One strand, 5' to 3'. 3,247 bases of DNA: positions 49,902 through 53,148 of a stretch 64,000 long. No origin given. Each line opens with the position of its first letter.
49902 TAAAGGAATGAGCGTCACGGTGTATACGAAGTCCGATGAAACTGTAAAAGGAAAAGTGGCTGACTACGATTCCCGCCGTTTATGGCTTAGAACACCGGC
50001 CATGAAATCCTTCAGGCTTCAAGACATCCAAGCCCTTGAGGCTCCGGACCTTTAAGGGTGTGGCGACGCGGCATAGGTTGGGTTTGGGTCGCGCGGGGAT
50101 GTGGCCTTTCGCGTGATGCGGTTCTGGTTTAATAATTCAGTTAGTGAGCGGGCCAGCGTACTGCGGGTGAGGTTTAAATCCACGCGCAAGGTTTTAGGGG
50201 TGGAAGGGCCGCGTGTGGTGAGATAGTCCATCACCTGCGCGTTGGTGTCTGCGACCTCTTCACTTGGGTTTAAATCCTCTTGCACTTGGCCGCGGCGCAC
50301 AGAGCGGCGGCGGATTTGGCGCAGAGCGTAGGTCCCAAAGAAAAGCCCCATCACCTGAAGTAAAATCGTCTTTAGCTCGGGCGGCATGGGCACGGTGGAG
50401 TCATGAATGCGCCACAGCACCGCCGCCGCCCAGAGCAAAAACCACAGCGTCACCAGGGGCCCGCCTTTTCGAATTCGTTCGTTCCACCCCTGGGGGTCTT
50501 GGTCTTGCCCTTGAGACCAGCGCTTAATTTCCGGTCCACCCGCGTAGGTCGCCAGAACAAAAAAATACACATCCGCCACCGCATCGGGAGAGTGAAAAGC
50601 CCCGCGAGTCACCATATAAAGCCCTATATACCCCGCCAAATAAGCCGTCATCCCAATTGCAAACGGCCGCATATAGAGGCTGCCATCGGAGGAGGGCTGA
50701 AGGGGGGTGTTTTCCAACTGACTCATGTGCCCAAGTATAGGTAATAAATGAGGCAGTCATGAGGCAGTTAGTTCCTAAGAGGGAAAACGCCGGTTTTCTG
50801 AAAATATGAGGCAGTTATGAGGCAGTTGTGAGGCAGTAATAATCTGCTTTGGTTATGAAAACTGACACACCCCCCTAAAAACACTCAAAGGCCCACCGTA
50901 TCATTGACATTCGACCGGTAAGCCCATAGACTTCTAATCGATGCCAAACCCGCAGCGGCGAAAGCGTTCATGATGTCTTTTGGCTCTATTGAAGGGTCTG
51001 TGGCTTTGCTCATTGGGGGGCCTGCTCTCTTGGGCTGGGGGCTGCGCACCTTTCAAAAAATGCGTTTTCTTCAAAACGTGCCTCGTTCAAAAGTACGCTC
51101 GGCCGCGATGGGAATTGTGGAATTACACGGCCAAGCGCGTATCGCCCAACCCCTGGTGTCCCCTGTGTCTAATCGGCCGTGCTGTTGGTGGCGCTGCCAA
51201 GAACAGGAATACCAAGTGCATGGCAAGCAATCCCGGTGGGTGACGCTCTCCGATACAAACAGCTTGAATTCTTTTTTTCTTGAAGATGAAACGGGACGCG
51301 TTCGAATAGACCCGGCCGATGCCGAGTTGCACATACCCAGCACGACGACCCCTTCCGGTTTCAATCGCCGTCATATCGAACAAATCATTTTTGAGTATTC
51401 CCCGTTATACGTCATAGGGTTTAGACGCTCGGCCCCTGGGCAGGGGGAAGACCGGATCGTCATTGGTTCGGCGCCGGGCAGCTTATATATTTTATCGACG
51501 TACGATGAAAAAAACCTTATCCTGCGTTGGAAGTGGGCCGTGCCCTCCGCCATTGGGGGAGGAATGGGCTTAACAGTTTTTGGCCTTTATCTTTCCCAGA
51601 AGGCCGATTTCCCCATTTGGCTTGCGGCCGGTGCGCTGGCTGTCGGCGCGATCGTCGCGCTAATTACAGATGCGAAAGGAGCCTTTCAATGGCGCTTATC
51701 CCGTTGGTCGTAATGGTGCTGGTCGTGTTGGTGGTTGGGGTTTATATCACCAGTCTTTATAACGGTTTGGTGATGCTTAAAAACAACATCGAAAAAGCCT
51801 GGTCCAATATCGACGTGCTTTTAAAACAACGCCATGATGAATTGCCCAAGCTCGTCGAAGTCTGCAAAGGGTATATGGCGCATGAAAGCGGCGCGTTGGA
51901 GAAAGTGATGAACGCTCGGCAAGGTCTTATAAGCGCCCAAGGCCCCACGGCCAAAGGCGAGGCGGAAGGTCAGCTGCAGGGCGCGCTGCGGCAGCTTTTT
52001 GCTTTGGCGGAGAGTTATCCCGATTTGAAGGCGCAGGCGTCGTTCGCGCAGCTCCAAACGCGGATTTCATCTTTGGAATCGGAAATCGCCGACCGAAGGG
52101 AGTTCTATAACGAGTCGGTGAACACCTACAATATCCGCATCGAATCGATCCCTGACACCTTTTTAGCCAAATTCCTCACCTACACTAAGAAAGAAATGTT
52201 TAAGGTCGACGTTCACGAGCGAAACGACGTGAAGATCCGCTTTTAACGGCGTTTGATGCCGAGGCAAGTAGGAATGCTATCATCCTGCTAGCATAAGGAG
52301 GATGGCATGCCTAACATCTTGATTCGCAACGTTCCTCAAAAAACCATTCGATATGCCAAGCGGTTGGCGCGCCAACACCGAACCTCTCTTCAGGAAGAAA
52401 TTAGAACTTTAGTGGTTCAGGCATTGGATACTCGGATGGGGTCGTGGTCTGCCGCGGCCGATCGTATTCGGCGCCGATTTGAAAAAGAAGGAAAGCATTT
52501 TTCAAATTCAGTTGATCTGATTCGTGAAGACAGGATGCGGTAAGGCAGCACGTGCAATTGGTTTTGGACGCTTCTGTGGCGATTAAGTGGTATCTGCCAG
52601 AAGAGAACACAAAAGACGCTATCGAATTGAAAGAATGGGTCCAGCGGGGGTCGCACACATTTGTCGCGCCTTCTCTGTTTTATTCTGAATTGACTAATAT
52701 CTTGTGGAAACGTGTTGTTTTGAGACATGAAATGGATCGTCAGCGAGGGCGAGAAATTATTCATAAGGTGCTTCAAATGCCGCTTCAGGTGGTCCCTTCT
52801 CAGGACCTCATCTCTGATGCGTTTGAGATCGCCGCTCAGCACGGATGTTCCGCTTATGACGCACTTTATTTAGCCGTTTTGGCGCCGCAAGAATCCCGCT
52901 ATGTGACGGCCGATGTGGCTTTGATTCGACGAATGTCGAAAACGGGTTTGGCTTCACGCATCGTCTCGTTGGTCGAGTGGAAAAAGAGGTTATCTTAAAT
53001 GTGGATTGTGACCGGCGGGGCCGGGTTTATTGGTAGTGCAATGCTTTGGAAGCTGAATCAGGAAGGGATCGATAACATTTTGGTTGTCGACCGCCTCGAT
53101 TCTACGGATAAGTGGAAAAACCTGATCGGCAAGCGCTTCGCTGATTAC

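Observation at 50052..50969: Second paralog of the membrane-wHTH protein with a distinct 11-bp-periodic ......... repeat array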

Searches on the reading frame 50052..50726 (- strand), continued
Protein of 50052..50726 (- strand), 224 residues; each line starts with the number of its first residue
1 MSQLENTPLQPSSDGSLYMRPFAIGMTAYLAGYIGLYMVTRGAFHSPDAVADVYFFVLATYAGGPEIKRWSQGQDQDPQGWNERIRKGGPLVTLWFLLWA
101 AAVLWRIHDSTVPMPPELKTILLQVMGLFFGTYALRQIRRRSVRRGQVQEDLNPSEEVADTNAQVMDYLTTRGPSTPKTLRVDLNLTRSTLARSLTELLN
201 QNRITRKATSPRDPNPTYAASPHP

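Call 70: search_solved_structures(query=A1, max_evalue=0.001, show_alignments=3)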
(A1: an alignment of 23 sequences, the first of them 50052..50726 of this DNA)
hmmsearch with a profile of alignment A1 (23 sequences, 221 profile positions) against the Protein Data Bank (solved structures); distinct sequences matched with E-value up to 0.001: 7.
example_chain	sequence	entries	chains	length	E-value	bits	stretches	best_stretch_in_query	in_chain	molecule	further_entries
5j6x_A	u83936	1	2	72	1e-06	31.6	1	153-210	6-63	Z-DNA binding protein kinase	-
4lb5_A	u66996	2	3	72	1.1e-06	31.5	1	154-210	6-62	Protein kinase containing Z-DNA binding domains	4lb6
2rvc_A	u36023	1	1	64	2.4e-06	30.4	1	156-210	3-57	Interferon-inducible and double-stranded-dependent eIF-2kinase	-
4kmf_A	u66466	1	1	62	2.7e-06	30.2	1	157-210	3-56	Interferon-inducible and double-stranded-dependent eIF-2kinase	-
9b83_A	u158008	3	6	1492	9.5e-05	25.1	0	157-210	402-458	Maltodextrin-binding protein,Double-stranded RNA-specific adenosine deaminase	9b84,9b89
2l54_A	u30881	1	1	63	0.00024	23.9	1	158-210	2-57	Double-stranded RNA-specific adenosine deaminase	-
1qgp_A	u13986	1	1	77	0.00065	22.4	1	158-210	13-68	PROTEIN (DOUBLE STRANDED RNA ADENOSINE DEAMINASE)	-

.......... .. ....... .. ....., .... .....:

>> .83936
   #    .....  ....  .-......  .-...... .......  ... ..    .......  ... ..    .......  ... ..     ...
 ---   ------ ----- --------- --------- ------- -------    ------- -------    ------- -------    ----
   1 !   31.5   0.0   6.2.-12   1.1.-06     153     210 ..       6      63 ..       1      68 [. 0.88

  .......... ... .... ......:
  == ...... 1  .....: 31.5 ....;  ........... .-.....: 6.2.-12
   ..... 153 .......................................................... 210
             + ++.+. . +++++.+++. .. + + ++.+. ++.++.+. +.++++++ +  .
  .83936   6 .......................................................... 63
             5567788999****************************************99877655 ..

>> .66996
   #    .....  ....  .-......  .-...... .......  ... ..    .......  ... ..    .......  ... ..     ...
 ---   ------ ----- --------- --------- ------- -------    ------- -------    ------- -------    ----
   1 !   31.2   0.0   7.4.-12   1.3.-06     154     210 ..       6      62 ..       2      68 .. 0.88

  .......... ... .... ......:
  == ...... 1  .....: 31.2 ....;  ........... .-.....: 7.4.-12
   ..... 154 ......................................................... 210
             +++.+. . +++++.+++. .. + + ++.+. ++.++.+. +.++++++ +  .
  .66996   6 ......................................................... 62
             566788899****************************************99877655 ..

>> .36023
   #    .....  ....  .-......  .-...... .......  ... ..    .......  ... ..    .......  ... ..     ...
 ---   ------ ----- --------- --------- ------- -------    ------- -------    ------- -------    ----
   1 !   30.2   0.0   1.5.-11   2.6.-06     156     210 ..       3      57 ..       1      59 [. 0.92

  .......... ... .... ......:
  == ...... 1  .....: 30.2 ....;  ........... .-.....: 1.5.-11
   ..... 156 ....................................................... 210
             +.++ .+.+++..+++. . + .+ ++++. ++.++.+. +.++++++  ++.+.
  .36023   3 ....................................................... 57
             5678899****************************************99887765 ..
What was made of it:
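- Closest known: MarR / ArsR / DeoR-type winged-helix repressors and Zalpha domains. Different: The Asn and Tyr that contact Z-DNA in Zalpha are replaced (call 70).
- Tried and rejected: Zalpha or Z-DNA binding: the key residues are not conserved (call 70), and the motifs are not alternating purine-pyrimidine.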

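Call 79: search_dna_similar(query=window:50052-50726:-, collection=plasmids, mode=protein, max_evalue=0.001, max_rows=10)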
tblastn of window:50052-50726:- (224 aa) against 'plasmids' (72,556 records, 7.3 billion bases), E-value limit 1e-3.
No match.

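Call 80: find_related_loci(query=A1, collection=viral_contigs, flank=3000)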
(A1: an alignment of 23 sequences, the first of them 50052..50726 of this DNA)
Query A1 (224 aa) in viral_contigs; peptide patterns used: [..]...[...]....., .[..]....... (x = any residue, [..] = any of these).
31 stretches matched a pattern, but none encodes a relative of the query by tblastn (E <= 1e-3).

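Call 81: search_dna_similar(query=window:50052-50726:-, collection=phages, mode=protein, max_evalue=0.001, max_rows=10)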
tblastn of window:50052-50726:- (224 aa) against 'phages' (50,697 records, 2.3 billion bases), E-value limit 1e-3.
No match.
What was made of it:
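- On ParR/parC-type partition or Rep/iteron modules: No relatives exist in the plasmid, phage or IMG/VR collections (calls 79-81).
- No relatives exist in 72,556 plasmids, 50,697 phages or IMG/VR (calls 79-81).
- Tried and rejected: Plasmid, phage or viral origin: no relatives (calls 79-81).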

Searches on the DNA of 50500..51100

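Call 64: search_rna_families(source=window, start=50500, end=51100, threshold=evalue, max_evalue=1)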
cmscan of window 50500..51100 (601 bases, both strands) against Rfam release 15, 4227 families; matches with E-value up to 1: 0.
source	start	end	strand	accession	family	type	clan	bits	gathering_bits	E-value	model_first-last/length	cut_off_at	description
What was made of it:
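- Tried and rejected: Known RNA in the intergenic region: no Rfam match at E<=1 (call 64).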

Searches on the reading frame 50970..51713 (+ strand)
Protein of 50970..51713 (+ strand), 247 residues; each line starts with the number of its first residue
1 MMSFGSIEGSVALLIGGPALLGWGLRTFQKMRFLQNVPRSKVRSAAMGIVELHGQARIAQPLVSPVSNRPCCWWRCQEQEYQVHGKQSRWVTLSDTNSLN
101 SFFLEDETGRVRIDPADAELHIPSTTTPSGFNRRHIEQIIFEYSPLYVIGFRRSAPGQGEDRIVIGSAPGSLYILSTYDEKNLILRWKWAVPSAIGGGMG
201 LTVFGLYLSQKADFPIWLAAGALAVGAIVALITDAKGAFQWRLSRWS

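Call 7: search_protein_families(library=pfam, proteins=[window:50970-51713:+], max_evalue=0.1)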
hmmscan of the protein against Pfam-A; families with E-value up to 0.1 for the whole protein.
window:50970-51713:+ (247 aa): 1 family
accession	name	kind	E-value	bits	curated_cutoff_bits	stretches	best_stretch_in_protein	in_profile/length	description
PF12483.13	GIDE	-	5.2e-09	36.2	23.6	1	79-122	7-53/160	E3 Ubiquitin ligase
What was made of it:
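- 50970..52246 (+): Divergent neighbours: a GIDE-like membrane protein (50970-51713) and LemA (51689-52246). They are not conserved next to relatives of the focal gene. Pfam (call 7).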

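Call 8: search_protein_families(library=ncbifam, proteins=[window:50970-51713:+], max_evalue=0.1)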
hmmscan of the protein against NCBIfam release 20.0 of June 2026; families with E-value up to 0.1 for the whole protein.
window:50970-51713:+ (247 aa): 0 families

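Call 52: search_protein_families(library=padloc, proteins=[window:50970-51713:+], max_evalue=0.01)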
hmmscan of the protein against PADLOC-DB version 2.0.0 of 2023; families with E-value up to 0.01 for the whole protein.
window:50970-51713:+ (247 aa): 0 families

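Call 53: search_protein_families(library=phrogs, proteins=[window:50970-51713:+], max_evalue=0.01)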
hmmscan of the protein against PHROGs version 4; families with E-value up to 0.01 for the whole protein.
window:50970-51713:+ (247 aa): 0 families

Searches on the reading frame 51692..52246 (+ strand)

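Call 7: search_protein_families(library=pfam, proteins=[window:51692-52246:+], max_evalue=0.1)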
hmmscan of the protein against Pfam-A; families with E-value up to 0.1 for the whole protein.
window:51692-52246:+ (184 aa): 3 families
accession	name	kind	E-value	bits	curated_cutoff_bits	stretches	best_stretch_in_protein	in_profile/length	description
PF04011.17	LemA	-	2.3e-49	167.5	26.2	1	36-184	1-149/149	LemA family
PF04508.17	Pox_A_type_inc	-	0.047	14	21.4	1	120-134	5-19/23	Viral A-type inclusion protein repeat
PF06305.16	LapA_dom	-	0.091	13.1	28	0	3-34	17-48/64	Lipopolysaccharide assembly protein A domain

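Call 8: search_protein_families(library=ncbifam, proteins=[window:51692-52246:+], max_evalue=0.1)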
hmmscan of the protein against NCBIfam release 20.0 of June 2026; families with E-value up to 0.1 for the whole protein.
window:51692-52246:+ (184 aa): 1 family
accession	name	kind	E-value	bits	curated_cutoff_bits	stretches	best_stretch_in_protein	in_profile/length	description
NF040966.1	MamQ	equivalog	7.1e-24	84.5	250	2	89-173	106-190/221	magnetosome protein MamQ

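Call 52: search_protein_families(library=padloc, proteins=[window:51692-52246:+], max_evalue=0.01)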
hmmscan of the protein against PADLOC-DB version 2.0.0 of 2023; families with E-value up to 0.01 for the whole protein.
window:51692-52246:+ (184 aa): 0 families

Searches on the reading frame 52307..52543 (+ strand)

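Call 65: search_protein_families(library=pfam, proteins=[window:52307-52543:+], max_evalue=0.001)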
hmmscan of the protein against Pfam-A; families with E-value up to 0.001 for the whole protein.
window:52307-52543:+ (78 aa): 1 family
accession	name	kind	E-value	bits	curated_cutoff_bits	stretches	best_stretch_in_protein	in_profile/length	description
PF22513.2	FitA-like_RHH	-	6.8e-08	32.8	27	1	2-39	1-38/39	Antitoxin FitA-like, ribbon-helix-helix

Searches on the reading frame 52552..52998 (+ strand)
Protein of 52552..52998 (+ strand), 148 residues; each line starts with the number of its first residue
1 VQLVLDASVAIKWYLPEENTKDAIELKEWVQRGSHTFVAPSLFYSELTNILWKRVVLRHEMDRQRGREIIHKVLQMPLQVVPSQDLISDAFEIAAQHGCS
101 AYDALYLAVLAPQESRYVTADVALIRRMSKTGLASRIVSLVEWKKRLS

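Call 65: search_protein_families(library=pfam, proteins=[window:52552-52998:+], max_evalue=0.001)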
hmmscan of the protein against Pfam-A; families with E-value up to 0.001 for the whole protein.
window:52552-52998:+ (148 aa): 1 family
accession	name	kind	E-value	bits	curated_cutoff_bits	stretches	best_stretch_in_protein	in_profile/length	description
PF01850.27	PIN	-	2.8e-09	38.1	23.6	1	4-123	2-113/120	PIN domain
